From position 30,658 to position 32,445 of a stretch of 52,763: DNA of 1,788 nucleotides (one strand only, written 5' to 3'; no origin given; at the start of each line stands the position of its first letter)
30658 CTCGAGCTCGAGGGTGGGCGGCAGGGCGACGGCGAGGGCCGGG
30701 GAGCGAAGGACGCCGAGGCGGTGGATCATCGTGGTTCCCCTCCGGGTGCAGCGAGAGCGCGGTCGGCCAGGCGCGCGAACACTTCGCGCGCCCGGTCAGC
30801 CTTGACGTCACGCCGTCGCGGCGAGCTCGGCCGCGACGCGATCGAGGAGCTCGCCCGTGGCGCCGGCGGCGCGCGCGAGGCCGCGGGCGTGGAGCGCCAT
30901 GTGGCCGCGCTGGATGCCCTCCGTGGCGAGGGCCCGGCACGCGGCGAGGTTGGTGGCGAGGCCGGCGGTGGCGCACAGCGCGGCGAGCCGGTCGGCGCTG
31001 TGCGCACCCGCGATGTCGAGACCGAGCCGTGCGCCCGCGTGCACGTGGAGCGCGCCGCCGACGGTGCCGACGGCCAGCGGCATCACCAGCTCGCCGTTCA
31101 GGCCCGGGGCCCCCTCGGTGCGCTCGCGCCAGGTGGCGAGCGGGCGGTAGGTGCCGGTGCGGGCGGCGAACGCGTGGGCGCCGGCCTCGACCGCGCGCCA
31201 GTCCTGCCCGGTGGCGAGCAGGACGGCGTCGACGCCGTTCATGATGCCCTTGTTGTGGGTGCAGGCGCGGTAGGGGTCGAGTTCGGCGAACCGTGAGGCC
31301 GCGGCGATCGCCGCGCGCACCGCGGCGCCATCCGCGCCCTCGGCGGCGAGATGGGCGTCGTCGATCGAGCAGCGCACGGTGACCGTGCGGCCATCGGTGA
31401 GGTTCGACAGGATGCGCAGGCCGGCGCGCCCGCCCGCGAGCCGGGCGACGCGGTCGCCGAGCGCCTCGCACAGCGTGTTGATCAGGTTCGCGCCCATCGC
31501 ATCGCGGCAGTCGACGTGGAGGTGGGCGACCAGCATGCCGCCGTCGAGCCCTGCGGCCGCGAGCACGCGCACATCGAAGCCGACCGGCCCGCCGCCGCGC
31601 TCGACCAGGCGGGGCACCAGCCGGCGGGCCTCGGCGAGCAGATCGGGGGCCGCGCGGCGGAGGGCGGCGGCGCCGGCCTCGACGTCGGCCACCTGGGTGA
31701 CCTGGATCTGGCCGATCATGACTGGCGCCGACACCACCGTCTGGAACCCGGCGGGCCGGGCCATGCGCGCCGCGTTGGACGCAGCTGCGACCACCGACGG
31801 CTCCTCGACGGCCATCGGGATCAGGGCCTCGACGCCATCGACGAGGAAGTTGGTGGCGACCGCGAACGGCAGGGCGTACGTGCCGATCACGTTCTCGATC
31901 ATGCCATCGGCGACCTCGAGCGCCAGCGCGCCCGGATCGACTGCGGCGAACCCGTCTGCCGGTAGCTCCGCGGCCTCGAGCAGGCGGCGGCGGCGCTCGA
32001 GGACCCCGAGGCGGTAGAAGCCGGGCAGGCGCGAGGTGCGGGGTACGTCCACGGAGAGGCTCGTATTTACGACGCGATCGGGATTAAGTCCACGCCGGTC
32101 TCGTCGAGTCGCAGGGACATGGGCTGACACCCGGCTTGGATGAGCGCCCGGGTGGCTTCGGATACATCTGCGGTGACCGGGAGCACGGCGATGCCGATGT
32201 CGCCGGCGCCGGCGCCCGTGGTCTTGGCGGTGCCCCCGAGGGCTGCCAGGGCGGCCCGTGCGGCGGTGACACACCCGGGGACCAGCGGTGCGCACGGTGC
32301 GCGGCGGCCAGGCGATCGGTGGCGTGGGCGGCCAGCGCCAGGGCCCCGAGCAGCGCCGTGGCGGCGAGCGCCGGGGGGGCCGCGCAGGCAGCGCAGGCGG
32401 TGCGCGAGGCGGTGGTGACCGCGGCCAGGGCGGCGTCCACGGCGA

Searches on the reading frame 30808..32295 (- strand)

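Call 86: search_protein_families(library=pfam, proteins=[window:30808-32295:-], max_evalue=0.0001)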
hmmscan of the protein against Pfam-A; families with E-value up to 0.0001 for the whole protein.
window:30808-32295:- (495 aa): 1 family
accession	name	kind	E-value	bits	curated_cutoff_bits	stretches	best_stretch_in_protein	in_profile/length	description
PF00368.23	HMG-CoA_red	-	5.2e-93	312.4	27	1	100-470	3-368/368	Hydroxymethylglutaryl-coenzyme A reductase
